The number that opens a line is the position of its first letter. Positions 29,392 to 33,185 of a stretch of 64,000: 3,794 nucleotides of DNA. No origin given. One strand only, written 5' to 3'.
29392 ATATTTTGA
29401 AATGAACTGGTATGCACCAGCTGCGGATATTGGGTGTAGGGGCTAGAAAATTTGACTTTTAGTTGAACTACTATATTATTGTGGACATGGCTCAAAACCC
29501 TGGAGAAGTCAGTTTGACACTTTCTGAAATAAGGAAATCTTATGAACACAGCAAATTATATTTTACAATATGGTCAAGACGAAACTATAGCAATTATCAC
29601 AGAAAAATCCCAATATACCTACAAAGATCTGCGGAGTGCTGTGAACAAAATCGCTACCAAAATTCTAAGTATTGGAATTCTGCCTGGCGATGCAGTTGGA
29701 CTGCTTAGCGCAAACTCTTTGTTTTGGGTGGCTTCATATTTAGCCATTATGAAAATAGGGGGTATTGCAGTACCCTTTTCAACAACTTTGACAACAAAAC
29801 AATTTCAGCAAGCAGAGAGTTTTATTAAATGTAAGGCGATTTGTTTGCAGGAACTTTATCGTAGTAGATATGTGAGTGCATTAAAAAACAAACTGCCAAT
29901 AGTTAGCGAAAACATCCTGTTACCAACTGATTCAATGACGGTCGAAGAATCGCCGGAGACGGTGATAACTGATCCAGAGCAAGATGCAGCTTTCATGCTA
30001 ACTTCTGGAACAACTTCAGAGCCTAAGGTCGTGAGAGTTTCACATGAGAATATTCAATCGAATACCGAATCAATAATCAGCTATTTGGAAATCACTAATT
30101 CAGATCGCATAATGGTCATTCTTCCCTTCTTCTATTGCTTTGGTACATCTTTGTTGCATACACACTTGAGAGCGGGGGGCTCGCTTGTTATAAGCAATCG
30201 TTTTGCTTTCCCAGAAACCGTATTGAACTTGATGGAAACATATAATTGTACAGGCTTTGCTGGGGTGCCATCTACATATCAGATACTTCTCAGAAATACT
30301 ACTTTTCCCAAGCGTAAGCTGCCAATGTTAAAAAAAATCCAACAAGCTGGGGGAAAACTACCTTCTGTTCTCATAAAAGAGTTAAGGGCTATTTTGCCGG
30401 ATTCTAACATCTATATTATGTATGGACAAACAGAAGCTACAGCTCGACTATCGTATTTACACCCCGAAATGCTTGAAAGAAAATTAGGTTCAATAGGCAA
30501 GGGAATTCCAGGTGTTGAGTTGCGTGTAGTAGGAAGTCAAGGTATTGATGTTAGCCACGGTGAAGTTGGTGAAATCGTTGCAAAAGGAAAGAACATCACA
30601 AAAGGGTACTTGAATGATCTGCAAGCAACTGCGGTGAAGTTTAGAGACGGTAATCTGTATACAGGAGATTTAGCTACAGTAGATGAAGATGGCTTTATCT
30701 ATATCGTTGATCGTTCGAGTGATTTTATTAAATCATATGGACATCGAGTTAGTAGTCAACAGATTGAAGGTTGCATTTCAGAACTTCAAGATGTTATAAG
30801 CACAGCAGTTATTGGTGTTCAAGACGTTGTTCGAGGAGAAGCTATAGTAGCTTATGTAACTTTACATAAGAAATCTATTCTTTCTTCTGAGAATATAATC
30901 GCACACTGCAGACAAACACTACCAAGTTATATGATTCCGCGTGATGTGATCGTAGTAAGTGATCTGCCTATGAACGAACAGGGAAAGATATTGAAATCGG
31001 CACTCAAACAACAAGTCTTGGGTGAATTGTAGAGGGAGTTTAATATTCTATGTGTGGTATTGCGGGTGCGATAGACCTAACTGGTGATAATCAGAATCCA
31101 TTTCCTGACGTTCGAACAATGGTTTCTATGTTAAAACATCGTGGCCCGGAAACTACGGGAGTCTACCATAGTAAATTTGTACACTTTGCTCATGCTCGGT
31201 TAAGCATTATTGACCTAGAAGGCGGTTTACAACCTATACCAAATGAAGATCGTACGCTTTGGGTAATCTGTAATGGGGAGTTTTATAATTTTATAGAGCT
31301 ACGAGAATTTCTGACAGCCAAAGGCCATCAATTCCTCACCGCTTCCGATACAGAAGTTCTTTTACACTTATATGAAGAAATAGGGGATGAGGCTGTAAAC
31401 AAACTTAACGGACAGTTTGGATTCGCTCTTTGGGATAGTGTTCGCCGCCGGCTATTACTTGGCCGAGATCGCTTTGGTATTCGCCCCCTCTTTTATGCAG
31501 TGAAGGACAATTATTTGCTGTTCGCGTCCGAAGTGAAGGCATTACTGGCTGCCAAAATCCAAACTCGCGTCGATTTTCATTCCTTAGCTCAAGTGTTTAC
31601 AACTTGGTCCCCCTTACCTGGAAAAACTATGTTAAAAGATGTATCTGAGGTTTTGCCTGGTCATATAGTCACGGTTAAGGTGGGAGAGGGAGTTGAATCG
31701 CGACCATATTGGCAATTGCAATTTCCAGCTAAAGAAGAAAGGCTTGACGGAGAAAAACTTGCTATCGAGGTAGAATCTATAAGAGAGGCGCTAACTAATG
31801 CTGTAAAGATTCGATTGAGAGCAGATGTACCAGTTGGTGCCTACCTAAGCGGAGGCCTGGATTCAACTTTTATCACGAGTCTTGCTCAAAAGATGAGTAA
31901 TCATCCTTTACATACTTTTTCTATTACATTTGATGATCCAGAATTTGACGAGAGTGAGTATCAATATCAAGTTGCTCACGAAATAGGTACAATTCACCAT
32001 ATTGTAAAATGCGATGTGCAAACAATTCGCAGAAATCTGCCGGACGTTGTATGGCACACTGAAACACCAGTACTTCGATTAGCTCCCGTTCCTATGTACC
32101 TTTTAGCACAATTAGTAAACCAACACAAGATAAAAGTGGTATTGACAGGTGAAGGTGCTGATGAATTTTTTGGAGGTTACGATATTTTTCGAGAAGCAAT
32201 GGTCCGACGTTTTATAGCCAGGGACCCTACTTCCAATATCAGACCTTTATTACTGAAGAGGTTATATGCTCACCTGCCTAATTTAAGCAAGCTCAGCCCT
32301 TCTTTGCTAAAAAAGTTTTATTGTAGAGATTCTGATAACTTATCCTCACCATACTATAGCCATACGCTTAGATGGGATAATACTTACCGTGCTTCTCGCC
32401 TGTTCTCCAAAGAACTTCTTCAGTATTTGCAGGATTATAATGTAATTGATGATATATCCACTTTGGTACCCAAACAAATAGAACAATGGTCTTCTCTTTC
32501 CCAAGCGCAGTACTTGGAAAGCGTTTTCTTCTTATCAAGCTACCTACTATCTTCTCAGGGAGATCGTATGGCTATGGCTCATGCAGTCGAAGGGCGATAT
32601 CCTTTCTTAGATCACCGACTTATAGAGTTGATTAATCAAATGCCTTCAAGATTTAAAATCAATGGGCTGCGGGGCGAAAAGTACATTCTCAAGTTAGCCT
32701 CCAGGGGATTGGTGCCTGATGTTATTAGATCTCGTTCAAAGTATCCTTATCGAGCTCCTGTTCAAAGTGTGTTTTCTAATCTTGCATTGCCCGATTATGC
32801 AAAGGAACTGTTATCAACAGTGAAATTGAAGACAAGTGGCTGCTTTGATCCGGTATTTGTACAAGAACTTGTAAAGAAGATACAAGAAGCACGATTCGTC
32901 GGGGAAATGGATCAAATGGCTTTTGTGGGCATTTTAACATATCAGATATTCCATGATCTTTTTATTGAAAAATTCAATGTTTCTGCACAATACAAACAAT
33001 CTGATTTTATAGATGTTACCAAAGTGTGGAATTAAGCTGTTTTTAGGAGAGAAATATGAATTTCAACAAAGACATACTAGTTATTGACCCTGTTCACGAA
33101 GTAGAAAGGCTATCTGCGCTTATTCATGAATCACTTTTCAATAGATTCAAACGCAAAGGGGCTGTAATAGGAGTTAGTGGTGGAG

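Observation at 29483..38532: IS inverted-repeat tips bracket an AT-rich seven-gene biosynthetic cassette (transposon-like unit)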

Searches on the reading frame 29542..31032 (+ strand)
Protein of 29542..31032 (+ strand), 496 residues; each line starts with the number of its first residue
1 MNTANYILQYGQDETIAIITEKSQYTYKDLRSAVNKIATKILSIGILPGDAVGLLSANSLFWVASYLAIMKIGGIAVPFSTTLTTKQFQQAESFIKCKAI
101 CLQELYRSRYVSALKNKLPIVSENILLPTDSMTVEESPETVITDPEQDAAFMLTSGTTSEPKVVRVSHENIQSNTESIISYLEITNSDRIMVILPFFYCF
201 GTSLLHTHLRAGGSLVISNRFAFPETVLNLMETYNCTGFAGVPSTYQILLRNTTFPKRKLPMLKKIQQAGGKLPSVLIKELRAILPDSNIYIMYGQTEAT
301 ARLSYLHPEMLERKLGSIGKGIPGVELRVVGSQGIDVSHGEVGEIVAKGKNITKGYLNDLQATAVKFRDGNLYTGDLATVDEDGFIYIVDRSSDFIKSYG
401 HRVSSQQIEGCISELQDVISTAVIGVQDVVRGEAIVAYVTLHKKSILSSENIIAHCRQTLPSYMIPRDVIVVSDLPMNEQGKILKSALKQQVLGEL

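Call 7: search_protein_families(library=pfam, proteins=[window:29542-31032:+])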
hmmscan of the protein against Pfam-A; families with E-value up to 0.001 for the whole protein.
window:29542-31032:+ (496 aa): 2 families
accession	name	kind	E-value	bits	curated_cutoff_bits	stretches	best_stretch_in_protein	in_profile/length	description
PF00501.34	AMP-binding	-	2.7e-68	231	29.9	1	13-357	9-384/384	AMP-binding enzyme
PF13193.12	AMP-binding_C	-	1.3e-16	61.7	24.5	1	408-482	2-76/76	AMP-binding enzyme C-terminal domain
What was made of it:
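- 29542..31032 (+): Gene 1: adenylate-forming enzyme, 496 aa. Pfam AMP-binding, 2.7e-68 (call 7).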

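Call 11: search_protein_families(library=ncbifam, proteins=[window:29542-31032:+], max_evalue=0.01)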
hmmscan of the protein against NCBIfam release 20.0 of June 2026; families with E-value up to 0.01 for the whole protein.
window:29542-31032:+ (496 aa): 107 families (the best 25 are shown)
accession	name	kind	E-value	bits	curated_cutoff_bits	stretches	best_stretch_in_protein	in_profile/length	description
NF004837.0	PRK06187.1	subfamily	8.1e-102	341.1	476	1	14-492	23-522/531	long-chain-fatty-acid--CoA ligase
NF006182.0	PRK08316.1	subfamily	4.8e-94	315.7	663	1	14-492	26-517/523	fatty acyl-CoA synthetase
TIGR03098.1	ligase_PEP_1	hypoth_equivalog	6.1e-94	315.3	592.35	1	13-490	14-516/517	acyl-CoA ligase (AMP-forming), exosortase A system-associated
NF005307.0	PRK06839.1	equivalog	1.5e-86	291.1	748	1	13-491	16-492/496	o-succinylbenzoate--CoA ligase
NF009233.0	PRK12583.1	subfamily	1e-79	268.5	832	2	149-493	204-551/558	fatty acid CoA ligase family protein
NF052269.1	Staph_lig_FadD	equivalog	2.9e-73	246.9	650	1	14-491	15-492/499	long-chain-fatty-acid--CoA ligase FadD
NF004511.1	PRK05852.1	equivalog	2.1e-71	241.1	650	1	17-491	19-503/505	FadD7 family fatty acid--CoA ligase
NF002966.0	PRK03640.1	equivalog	2.1e-69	234.4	556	1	14-491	17-479/483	o-succinylbenzoate--CoA ligase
NF005801.1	PRK07656.1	equivalog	2.5e-69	234.3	657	1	14-489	16-500/500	FadD3 family acyl-CoA ligase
NF005702.0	PRK07514.1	subfamily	1.1e-68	231.8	558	1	13-491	18-499/506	malonyl-CoA synthase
TIGR01923.1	menE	equivalog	3.3e-65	220.7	330.15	1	26-487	1-441/442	o-succinylbenzoate--CoA ligase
NF004797.0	PRK06145.1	equivalog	7.1e-64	216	850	1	14-491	17-494/499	acyl-CoA synthetase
NF005857.1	PRK07786.1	exception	8.8e-64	215.8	733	1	18-490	28-510/513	fatty-acid--CoA ligase FadD5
NF004114.0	PRK05605.1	equivalog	8.3e-63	212.6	766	2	138-493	213-570/575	long-chain-fatty-acid--CoA ligase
NF006572.0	PRK09088.1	equivalog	9.9e-59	199.3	696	1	20-493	24-488/491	acyl-CoA synthetase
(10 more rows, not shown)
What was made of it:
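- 29542..31032 (+): The TIGR03098 score of 315 is below its cut-off of 592 (call 11).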

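Call 67: search_solved_structures(query=window:29542-31032:+, max_evalue=1e-40)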
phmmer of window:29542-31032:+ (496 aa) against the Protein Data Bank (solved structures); distinct sequences matched with E-value up to 1e-40: 20.
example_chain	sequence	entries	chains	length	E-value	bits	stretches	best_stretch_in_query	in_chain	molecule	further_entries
5ie0_A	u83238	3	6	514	1.7e-57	198.6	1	18-492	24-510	Oxalate--CoA ligase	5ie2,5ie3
6qjz_A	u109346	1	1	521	3.5e-55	191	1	22-490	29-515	oxalyl CoA-synthetase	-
6mfy_A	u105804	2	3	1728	4.3e-52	180.8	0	14-489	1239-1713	Linear gramicidin synthase subunit A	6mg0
6mfz_A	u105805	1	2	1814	5.2e-52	180.5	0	14-489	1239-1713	Linear gramicidin synthase subunit A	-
9be3_A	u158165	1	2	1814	5.2e-52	180.5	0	14-489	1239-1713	Linear gramicidin synthase subunit A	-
9be4_A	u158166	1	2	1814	5.2e-52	180.5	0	14-489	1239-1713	Linear gramicidin synthase subunit A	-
9meh_A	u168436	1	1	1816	5.2e-52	180.5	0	14-489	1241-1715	Linear gramicidin synthase subunit A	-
4gxq_A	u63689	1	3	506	5.1e-50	174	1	23-490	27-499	Malonyl CoA synthetase, Benzoate-CoA ligase Chimeric protein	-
4gxr_A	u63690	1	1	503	5.7e-50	173.8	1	23-490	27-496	Malonyl CoA synthetase, Benzoate-CoA ligase Chimeric protein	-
4fuq_A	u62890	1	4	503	8.6e-50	173.2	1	23-490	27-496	Malonyl CoA synthetase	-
5buq_A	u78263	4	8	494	1.8e-49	172.2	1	5-496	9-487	2-succinylbenzoate--CoA ligase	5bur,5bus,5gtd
3r44_A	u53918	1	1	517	4.7e-49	170.8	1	24-492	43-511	fatty acyl CoA synthetase FADD13 (FATTY-ACYL-CoA SYNTHETASE)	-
4fut_A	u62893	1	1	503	5.8e-49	170.5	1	23-490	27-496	Malonyl CoA synthetase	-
5x8f_A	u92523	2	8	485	6.1e-49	170.4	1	5-496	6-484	2-succinylbenzoate--CoA ligase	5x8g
8r2q_A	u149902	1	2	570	1e-48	169.7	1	24-489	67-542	Probable fatty-acid-CoA ligase FadD5 (Fatty-acid-CoA synthetase) (Fatty-acid-CoA synthase)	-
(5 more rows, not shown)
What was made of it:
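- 29542..31032 (+): The closest PDB relatives are oxalate- and malonyl-CoA ligases (call 67).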

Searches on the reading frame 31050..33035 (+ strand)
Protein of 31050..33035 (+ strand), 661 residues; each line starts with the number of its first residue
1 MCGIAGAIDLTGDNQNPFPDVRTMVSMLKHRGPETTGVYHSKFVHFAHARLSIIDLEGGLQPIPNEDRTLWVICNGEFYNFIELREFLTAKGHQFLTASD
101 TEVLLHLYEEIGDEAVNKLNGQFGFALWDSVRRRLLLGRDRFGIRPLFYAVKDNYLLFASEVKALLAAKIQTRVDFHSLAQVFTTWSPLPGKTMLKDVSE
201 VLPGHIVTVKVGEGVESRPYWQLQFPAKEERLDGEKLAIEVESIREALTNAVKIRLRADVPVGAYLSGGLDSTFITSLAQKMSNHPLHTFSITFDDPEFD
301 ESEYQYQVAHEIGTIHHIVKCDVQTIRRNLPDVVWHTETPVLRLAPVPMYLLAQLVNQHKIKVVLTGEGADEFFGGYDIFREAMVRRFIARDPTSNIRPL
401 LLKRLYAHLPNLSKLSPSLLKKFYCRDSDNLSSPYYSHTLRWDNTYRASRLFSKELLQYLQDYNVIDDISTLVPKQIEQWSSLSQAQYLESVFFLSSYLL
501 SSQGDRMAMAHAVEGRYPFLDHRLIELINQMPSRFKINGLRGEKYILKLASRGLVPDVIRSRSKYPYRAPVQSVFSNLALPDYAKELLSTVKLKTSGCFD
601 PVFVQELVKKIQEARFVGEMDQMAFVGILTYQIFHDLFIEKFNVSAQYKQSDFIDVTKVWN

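Call 7: search_protein_families(library=pfam, proteins=[window:31050-33035:+])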
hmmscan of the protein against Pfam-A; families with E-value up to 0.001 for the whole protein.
window:31050-33035:+ (661 aa): 3 families
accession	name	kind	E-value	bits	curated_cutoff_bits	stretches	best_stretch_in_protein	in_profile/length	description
PF00733.27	Asn_synthase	-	2.1e-90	304.4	21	1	244-613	2-333/354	Asparagine synthase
PF13537.11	GATase_7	-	2.1e-43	147.7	25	1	48-167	1-123/123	Glutamine amidotransferase domain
PF13522.11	GATase_6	-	1.5e-38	132.2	27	1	34-161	2-130/130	Glutamine amidotransferase domain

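Call 11: search_protein_families(library=ncbifam, proteins=[window:31050-33035:+], max_evalue=0.01)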
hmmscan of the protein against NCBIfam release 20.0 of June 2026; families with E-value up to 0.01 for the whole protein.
window:31050-33035:+ (661 aa): 10 families
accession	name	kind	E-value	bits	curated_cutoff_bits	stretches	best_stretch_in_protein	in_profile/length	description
TIGR01536.1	asn_synth_AEB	equivalog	9.1e-150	500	267.1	1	2-567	1-517/517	asparagine synthase (glutamine-hydrolyzing)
TIGR03108.1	eps_aminotran_1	hypoth_equivalog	4.7e-126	422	816.9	1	1-613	1-606/628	XrtA/PEP-CTERM system amidotransferase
TIGR03104.1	trio_amidotrans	equivalog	2e-107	359.8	570.1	2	1-382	1-385/589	N-acetylglutaminylglutamine amidotransferase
NF006949.0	PRK09431.1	equivalog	1.1e-103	347.7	499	3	1-168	1-168/554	asparagine synthase B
NF033535.1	lass_lactam_cya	exception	6.6e-70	236.4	525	2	1-373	1-375/668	lasso peptide isopeptide bond-forming cyclase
NF033561.1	macrolact_Ik_Al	subfamily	1.5e-18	66.7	300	1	140-375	98-332/561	albusnodin/ikarugamycin family macrolactam cyclase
TIGR01134.1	purF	equivalog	2.9e-11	43.4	350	1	58-169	82-202/432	amidophosphoribosyltransferase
NF001484.0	PRK00331.1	subfamily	1.5e-09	36.8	381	1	64-168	89-201/601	isomerizing glutamine--fructose-6-phosphate transaminase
TIGR01135.1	glmS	equivalog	1.5e-08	33.6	418.05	1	66-168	90-200/607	glutamine--fructose-6-phosphate transaminase (isomerizing)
TIGR00268.2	TIGR00268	equivalog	0.004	16.5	150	1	265-371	19-122/259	ATP-dependent sacrificial sulfur transferase LarE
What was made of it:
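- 31050..33035 (+): Gene 2: AsnB-type glutamine amidotransferase, 661 aa. calls 7 and 11.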
